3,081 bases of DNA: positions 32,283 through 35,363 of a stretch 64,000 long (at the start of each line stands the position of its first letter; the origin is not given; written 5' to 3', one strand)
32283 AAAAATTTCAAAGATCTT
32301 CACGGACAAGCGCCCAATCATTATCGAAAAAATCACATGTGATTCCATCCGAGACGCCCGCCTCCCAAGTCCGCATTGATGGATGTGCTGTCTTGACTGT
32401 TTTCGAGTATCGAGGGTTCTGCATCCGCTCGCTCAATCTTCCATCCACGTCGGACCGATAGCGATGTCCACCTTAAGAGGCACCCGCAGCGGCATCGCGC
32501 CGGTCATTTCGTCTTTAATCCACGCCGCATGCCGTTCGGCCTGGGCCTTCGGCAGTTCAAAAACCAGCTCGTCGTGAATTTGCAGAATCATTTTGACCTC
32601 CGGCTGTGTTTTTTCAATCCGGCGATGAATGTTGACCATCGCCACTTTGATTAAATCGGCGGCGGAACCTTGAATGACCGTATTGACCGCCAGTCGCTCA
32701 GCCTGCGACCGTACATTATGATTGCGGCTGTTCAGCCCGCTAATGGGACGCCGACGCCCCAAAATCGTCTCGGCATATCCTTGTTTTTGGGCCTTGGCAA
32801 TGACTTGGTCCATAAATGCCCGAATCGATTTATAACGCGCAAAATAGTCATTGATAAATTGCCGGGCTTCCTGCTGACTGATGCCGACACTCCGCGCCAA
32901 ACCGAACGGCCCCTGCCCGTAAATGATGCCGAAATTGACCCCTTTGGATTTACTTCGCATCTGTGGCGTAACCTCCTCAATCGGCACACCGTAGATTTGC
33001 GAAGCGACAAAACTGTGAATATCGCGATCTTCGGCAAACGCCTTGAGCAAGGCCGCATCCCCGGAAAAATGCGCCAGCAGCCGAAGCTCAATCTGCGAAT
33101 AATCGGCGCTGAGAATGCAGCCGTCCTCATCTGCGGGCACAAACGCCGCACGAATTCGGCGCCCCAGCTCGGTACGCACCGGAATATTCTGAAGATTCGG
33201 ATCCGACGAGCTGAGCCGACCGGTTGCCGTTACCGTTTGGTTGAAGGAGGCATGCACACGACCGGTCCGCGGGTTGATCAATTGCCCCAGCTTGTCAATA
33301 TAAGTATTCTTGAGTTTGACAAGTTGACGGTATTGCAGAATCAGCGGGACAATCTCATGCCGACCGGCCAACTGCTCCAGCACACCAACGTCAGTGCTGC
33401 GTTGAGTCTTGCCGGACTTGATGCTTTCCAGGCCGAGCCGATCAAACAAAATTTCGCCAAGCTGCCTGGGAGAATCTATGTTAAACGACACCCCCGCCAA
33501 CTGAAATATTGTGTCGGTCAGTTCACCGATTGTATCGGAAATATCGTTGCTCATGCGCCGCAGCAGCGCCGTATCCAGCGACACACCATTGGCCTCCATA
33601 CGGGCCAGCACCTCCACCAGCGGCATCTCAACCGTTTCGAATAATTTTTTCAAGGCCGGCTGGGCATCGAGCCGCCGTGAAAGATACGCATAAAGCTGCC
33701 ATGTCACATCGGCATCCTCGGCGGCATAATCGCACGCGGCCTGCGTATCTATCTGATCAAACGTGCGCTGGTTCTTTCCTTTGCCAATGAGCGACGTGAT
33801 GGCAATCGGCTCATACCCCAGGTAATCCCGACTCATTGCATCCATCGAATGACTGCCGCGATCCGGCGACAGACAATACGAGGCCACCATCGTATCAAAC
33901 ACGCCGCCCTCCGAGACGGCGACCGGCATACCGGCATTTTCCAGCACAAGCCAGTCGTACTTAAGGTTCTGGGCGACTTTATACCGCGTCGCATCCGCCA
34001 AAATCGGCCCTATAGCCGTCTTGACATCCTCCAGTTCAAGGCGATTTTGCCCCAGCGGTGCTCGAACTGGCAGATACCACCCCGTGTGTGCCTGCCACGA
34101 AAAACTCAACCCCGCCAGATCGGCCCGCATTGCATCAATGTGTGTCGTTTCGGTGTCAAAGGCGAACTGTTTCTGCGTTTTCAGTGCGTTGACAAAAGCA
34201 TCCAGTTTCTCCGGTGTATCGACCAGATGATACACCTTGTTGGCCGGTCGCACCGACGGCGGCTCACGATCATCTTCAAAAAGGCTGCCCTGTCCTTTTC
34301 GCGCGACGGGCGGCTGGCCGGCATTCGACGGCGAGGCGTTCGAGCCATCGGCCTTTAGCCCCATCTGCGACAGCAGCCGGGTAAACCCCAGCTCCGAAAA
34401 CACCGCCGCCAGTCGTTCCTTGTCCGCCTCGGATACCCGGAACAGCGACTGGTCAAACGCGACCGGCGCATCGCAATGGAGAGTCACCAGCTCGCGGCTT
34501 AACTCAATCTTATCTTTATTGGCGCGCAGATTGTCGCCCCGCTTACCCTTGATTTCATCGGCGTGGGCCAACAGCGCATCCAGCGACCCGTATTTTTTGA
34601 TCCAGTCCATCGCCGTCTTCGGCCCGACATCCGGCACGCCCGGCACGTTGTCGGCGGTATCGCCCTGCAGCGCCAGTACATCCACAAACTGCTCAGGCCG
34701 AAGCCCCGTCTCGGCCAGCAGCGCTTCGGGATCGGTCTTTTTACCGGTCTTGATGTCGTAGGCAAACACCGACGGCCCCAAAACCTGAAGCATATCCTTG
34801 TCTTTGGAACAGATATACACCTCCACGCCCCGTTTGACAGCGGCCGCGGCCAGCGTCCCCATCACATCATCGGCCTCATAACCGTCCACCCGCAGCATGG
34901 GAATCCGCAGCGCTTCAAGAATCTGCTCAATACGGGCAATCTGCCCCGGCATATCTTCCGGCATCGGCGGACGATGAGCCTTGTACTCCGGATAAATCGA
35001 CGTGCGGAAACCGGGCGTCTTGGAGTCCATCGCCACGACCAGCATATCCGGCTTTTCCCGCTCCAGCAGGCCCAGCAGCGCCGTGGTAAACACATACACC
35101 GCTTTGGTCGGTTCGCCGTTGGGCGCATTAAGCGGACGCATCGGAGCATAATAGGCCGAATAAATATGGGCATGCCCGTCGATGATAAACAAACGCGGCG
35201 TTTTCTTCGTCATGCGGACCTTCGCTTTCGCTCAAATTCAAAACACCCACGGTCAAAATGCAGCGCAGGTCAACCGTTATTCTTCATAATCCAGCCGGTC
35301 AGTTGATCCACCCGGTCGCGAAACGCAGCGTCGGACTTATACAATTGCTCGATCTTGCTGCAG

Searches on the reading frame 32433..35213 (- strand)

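Call 51: search_protein_families(library=pfam, proteins=[window:32433-35213:-], max_evalue=0.00001)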
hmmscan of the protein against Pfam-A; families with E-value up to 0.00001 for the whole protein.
window:32433-35213:- (926 aa): 4 families
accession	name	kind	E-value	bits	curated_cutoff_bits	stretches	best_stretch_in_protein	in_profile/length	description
PF00476.26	DNA_pol_A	-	2.9e-159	530.5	34.3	1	550-925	3-381/381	DNA polymerase family A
PF02739.22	5_3_exonuc_N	-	2.7e-50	170.7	34.3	1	7-168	1-162/164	5'-3' exonuclease, N-terminal resolvase-like domain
PF01367.25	5_3_exonuc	-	3.6e-32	111.2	40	1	172-265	2-96/97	5'-3' exonuclease, C-terminal SAM fold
PF01612.26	DNA_pol_A_exo1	-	1.8e-29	103.2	23.6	1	328-515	1-172/173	3'-5' exonuclease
